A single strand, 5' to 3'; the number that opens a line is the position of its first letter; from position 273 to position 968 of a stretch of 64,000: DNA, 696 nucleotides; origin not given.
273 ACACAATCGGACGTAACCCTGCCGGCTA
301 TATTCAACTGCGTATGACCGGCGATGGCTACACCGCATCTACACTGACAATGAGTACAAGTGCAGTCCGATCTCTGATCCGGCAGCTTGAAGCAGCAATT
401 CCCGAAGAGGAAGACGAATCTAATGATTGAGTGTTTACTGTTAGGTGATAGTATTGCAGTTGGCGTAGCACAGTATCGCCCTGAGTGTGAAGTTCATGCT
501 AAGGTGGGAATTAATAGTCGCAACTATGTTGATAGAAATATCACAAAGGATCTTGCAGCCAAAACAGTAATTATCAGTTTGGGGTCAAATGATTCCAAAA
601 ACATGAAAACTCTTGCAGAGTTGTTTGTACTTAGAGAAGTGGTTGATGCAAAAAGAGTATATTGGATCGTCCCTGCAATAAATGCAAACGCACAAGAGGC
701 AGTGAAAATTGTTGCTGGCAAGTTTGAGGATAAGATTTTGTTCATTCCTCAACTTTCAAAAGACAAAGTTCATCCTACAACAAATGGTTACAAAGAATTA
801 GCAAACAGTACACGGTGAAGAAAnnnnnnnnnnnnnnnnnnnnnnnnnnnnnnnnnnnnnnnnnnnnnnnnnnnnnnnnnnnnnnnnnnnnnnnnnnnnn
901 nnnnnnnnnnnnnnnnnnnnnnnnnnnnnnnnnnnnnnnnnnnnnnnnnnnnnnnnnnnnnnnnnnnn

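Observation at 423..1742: Split polynucleotide kinase-phosphatase: stand-alone T4-Pnk-like kinase domain followed by a CX5R PTP-type phosphatase, preceded by an SGNH hydrolase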

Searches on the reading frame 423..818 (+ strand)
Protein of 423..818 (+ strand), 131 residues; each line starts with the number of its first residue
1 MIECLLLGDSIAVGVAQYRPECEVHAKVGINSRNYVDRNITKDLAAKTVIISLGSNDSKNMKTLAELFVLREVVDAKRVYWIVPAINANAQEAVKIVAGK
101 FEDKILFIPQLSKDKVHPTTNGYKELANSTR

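Call 3: search_protein_families(library=pfam, proteins=[window:423-818:+], max_evalue=1)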
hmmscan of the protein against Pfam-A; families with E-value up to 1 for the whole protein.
window:423-818:+ (131 aa): 4 families
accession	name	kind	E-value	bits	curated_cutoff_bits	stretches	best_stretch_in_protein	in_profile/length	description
PF13472.12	Lipase_GDSL_2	-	9.1e-05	23.5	32.9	1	7-76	2-95/178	GDSL-like Lipase/Acylhydrolase family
PF00657.28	Lipase_GDSL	-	0.00049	20.8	23.6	1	102-128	177-206/208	GDSL-like Lipase/Acylhydrolase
PF04311.20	DUF459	-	0.0049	16.7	27.2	0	42-62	56-76/197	Protein of unknown function (DUF459)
PF23186.1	DUF7059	-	0.054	14.1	27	1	56-97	34-75/85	Domain of unknown function (DUF7059)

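Call 4: search_protein_families(library=phrogs, proteins=[window:423-818:+], max_evalue=0.01)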
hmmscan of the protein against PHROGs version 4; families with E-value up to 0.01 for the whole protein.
window:423-818:+ (131 aa): 0 families

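Call 11: search_solved_structures(query=window:423-818:+, max_evalue=1, show_alignments=2)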
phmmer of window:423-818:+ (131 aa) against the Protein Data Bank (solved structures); distinct sequences matched with E-value up to 1: 0.

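Call 15: search_dna_similar(query=window:423-818:+, collection=phages, mode=protein, max_evalue=0.01, max_rows=30)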
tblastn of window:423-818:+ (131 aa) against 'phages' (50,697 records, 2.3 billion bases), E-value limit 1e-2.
Records with a match: 2; places in all: 2; records where one place covers at least 80% of the query: 2.
Best place of each record, by identity: <60% 2.
By first word of the organism name: Caudoviricetes 1; Bacteriophage 1.
By host as written in the record: - 2.
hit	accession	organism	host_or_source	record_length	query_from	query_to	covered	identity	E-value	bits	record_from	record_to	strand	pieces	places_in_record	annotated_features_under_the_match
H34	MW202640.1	Caudoviricetes sp.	Manatee Spring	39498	1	119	91%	41.7%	1e-19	89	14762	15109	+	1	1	orF1-encoded proteiN | type III secretion system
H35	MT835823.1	Bacteriophage sp.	human fecal samples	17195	4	120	89%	38.5%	2e-14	74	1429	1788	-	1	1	record has no annotation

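Call 34: search_protein_families(library=ncbifam, proteins=[window:423-818:+], max_evalue=1)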
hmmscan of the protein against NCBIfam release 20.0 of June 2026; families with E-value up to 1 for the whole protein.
window:423-818:+ (131 aa): 1 family
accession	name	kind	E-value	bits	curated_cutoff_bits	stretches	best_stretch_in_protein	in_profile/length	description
NF042968.1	AcxylEst_AxeA1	equivalog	0.057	11.7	700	0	42-62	340-360/459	acetylxylan esterase AxeA1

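Call 76: search_protein_families(library=phrogs, proteins=[window:423-818:+], max_evalue=0.001)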
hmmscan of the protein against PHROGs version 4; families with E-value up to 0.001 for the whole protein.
window:423-818:+ (131 aa): 0 families

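Call 85: find_homologous_proteins(query=window:423-818:+, max_evalue=0.001)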
Query window:423-818:+ (131 aa): 666 proteins with E <= 0.001 among 679 candidates; the best 120 are listed.
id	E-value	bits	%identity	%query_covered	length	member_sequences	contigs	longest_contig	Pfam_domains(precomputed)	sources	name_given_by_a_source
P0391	7.2e-72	257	92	100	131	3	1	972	-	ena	-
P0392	9.1e-70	250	89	100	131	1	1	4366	-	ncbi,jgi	jgi:lysophospholipase L1-like esterase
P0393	1.2e-69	250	89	100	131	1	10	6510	-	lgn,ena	-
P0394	1.5e-69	249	87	100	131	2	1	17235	-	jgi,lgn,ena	jgi:lysophospholipase L1-like esterase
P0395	9.4e-69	247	87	100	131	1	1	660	-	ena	-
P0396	1.5e-68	246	85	100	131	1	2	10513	-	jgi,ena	jgi:lysophospholipase L1-like esterase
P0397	2.2e-68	246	83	100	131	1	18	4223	-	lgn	-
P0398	4.0e-68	245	84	100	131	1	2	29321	-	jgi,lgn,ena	jgi:hypothetical protein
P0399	6.3e-68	244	86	100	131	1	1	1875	-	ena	-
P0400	1.2e-67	243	85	100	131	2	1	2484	-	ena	-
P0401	1.8e-66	240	83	100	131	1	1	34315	-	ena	-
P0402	2.4e-66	239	81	100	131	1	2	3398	-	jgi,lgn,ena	jgi:lysophospholipase L1-like esterase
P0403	7.7e-66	238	82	100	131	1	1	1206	-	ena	-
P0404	1.1e-65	237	82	100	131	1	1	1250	-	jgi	jgi:hypothetical protein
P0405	1.3e-65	237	82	100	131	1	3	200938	-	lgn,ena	-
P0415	1.4e-54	201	71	100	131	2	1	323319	-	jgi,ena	jgi:lysophospholipase L1-like esterase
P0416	1.5e-53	198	72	100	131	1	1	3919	-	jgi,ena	jgi:lysophospholipase L1-like esterase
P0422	2.3e-51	191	66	100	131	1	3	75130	-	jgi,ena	jgi:lysophospholipase L1-like esterase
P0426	6.0e-51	189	69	100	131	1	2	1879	-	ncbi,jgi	jgi:lysophospholipase L1-like esterase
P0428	6.9e-51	189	69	100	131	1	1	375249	-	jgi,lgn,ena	jgi:lysophospholipase L1-like esterase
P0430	7.9e-51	189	67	100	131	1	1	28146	PF13472.13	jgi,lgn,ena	jgi:lysophospholipase L1-like esterase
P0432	1.0e-50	189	69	100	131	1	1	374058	-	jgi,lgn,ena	jgi:lysophospholipase L1-like esterase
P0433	1.6e-50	188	67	100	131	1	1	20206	-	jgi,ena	jgi:lysophospholipase L1-like esterase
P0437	2.2e-50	188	68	100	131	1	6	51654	-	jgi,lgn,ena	jgi:lysophospholipase L1-like esterase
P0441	2.7e-50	187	69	100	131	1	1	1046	-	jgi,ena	jgi:lysophospholipase L1-like esterase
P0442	3.0e-50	187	68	100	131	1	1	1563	-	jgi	jgi:lysophospholipase L1-like esterase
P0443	3.0e-50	187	68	100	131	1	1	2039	-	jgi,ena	jgi:lysophospholipase L1-like esterase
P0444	3.7e-50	187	68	100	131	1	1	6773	-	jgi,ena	jgi:lysophospholipase L1-like esterase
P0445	4.0e-50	187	68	100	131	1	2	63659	-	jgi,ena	jgi:lysophospholipase L1-like esterase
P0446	5.3e-50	186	69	100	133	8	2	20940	-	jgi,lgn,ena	jgi:lysophospholipase L1-like esterase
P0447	5.7e-50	186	66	100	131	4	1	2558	-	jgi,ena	jgi:lysophospholipase L1-like esterase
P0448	5.8e-50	186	68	100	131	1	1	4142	-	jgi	jgi:lysophospholipase L1-like esterase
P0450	1.3e-49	185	66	100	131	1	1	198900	-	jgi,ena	jgi:lysophospholipase L1-like esterase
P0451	1.5e-49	185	67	100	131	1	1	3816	-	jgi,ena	jgi:lysophospholipase L1-like esterase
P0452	1.7e-49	185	66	100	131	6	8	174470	-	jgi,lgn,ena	jgi:lysophospholipase L1-like esterase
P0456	5.9e-49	183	66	100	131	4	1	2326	-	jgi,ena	jgi:lysophospholipase L1-like esterase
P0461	1.3e-48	182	67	100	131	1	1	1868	-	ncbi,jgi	jgi:lysophospholipase L1-like esterase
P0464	2.5e-48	181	69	100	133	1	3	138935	-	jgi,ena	jgi:lysophospholipase L1-like esterase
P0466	3.7e-48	180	65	100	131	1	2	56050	-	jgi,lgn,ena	jgi:lysophospholipase L1-like esterase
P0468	5.9e-48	180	67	100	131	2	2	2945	-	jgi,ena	jgi:lysophospholipase L1-like esterase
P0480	2.7e-46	174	64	100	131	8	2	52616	-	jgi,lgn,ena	jgi:lysophospholipase L1-like esterase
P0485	8.5e-44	166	60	100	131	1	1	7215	-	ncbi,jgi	jgi:lysophospholipase L1-like esterase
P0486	1.7e-43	165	58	100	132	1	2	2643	-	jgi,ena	jgi:lysophospholipase L1-like esterase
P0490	1.7e-42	162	59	100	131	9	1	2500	-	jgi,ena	jgi:lysophospholipase L1-like esterase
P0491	1.8e-42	162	59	97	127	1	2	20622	-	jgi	jgi:lysophospholipase L1-like esterase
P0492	2.3e-42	162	59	100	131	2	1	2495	-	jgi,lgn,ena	jgi:lysophospholipase L1-like esterase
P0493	6.4e-42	160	58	100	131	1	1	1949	-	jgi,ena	jgi:lysophospholipase L1-like esterase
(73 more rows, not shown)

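Call 87: search_solved_structures(query=A5, max_evalue=1, show_alignments=2)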
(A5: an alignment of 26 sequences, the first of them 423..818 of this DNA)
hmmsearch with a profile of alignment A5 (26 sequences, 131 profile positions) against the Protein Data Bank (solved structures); distinct sequences matched with E-value up to 1: 7.
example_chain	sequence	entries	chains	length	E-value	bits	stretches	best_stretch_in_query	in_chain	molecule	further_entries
4nrd_A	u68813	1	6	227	0.035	17.2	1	79-131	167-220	Uncharacterized protein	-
3p94_A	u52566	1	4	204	0.042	16.9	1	110-127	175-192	GDSL-like Lipase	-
4hf7_A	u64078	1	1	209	0.28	14.3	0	109-126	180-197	Putative acylhydrolase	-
8gr2_A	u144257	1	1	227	0.3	14.2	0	64-111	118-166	DUF459 domain-containing protein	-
8tlb_A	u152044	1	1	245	0.35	13.9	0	64-111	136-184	Peptidoglycan O-acetyltransferase B (PatB)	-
1mr3_F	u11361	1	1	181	0.77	12.8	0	46-95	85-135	ADP-ribosylation factor 2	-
9hi4_C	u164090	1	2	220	0.98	12.5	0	112-127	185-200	FI6-focused design_03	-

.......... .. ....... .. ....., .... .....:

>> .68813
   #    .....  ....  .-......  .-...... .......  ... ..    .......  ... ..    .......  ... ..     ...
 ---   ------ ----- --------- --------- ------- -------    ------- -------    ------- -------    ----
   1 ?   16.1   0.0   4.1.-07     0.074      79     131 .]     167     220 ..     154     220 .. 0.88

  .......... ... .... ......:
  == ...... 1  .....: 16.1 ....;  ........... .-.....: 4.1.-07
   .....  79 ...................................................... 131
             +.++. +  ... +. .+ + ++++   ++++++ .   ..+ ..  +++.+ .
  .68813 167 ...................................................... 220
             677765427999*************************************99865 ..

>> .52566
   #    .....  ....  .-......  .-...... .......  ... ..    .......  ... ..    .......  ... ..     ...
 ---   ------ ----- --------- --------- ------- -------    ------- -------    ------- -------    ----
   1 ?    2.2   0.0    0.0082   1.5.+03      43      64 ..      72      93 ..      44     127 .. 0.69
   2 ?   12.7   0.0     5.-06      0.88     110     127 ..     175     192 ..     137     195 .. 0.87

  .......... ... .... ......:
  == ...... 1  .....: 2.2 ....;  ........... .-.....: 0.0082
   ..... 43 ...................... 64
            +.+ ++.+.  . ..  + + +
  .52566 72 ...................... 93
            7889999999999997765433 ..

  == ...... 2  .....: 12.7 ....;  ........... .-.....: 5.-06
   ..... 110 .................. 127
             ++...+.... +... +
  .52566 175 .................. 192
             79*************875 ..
